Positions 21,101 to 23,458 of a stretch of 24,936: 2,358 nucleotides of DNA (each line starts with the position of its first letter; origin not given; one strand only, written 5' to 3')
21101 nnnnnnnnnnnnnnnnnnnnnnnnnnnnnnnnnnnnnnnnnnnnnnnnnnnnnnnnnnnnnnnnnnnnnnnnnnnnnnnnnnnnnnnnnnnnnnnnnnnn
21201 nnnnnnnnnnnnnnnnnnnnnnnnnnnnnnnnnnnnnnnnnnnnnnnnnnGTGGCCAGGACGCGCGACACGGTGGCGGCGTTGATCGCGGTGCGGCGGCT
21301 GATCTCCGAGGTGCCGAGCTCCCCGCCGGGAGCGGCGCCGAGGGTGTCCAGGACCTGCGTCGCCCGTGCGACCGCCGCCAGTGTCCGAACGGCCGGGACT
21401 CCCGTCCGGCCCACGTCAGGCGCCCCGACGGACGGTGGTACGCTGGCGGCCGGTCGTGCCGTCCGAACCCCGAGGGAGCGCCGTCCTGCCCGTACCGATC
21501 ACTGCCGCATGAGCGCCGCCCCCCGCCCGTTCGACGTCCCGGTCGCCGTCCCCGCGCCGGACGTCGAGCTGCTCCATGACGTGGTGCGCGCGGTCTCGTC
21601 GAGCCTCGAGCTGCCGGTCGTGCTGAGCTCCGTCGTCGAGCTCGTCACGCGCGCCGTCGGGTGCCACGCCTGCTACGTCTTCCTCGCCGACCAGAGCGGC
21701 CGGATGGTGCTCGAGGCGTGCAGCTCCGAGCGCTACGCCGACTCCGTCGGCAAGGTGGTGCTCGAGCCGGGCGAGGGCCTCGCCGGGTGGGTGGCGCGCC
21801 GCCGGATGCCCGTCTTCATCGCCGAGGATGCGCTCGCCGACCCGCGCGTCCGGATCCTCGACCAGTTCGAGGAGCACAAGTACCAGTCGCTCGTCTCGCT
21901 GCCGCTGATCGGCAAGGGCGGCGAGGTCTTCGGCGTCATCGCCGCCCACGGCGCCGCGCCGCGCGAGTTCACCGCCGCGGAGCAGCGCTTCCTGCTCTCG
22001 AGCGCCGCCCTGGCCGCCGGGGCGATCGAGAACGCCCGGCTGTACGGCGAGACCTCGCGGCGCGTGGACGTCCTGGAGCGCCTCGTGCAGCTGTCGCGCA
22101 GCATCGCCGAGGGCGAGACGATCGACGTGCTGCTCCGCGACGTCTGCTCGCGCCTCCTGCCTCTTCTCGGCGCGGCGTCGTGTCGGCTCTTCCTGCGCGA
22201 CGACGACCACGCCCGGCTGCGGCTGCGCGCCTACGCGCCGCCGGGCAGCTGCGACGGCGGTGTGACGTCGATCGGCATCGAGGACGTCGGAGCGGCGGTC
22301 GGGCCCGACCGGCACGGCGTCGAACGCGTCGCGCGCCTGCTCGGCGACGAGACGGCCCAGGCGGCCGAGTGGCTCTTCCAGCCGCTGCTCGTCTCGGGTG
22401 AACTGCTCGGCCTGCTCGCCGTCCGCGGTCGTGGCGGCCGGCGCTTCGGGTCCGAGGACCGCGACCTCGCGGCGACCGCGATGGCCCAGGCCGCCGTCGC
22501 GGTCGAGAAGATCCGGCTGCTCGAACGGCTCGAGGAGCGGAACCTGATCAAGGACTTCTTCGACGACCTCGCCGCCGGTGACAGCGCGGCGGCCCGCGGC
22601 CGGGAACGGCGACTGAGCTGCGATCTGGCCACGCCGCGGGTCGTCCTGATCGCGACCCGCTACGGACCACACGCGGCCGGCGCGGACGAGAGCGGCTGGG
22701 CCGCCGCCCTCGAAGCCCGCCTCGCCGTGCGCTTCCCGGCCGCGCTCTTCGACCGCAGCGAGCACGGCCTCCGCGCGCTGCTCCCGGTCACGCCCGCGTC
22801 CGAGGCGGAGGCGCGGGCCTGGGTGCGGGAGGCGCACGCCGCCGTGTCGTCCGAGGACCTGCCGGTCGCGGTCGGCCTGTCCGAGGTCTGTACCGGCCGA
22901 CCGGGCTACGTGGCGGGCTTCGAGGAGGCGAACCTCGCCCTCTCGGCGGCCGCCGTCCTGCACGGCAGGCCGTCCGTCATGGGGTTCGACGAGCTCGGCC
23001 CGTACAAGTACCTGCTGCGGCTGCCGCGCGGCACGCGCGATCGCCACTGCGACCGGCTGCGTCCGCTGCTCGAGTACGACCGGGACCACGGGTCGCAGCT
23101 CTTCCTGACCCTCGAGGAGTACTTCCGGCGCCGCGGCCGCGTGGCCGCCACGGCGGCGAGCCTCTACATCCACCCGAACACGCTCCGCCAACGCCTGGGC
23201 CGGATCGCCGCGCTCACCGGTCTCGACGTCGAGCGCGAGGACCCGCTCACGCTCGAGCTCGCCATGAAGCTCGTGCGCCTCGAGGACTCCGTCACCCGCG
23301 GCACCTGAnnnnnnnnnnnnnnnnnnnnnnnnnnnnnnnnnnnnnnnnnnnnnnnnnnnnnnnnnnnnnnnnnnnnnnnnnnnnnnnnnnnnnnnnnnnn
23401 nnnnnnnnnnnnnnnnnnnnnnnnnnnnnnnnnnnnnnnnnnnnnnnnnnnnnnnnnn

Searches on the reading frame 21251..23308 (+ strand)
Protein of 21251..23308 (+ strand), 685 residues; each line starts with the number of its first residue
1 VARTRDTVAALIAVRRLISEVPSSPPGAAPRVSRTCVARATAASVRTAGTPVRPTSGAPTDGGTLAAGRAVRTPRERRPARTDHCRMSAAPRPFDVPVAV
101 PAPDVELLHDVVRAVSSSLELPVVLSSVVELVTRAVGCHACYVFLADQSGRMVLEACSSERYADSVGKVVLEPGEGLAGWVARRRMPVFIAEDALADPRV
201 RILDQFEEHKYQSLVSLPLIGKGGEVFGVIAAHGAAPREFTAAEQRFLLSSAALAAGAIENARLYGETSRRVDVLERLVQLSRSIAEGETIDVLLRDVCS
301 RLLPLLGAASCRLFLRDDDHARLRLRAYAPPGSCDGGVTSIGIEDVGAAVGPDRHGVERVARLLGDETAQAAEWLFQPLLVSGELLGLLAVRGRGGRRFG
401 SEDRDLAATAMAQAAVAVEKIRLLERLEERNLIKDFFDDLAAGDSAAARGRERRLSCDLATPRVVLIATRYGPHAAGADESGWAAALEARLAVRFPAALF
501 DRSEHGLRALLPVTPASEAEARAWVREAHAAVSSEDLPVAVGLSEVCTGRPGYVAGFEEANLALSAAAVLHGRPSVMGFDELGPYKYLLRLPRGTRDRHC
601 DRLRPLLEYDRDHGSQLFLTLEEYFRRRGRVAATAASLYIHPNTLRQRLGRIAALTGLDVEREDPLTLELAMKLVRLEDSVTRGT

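Call 5: search_protein_families(library=pfam, proteins=[window:21251-23308:+])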
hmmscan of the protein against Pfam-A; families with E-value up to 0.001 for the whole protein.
window:21251-23308:+ (685 aa): 5 families
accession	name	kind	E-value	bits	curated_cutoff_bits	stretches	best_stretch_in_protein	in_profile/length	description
PF13185.12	GAF_2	-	1.2e-28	100.5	28.6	2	120-260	3-136/136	GAF domain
PF01590.32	GAF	-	1.8e-24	87.2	22.4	2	122-259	3-133/133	GAF domain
PF13492.12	GAF_3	-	6.5e-24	85.2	27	2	121-261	2-129/129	GAF domain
PF13556.12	HTH_30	-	4.4e-16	58.9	27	1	619-673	3-58/59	PucR C-terminal helix-turn-helix domain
PF17853.6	GGDEF_2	-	4.6e-09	37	24.5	1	445-565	6-115/116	GGDEF-like domain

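Call 6: search_protein_families(library=ncbifam, proteins=[window:21251-23308:+])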
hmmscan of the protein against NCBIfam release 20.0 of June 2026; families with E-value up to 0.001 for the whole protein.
window:21251-23308:+ (685 aa): 4 families
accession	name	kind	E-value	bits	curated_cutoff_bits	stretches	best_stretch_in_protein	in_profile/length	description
NF008283.0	PRK11061.1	equivalog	9.6e-14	50.6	583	1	108-270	5-165/748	phosphoenolpyruvate--protein phosphotransferase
NF058503.1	SprTransRegAdeR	equivalog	8.1e-12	44.9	700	1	576-677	297-401/403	sporulation transcriptional activator AdeR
NF008550.0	PRK11477.1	equivalog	3.1e-10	39.5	612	1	612-674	318-381/385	CdaR family transcriptional regulator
TIGR01817.1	nifA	equivalog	2.3e-06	26.7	528.85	1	107-269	6-166/534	nif-specific transcriptional activator NifA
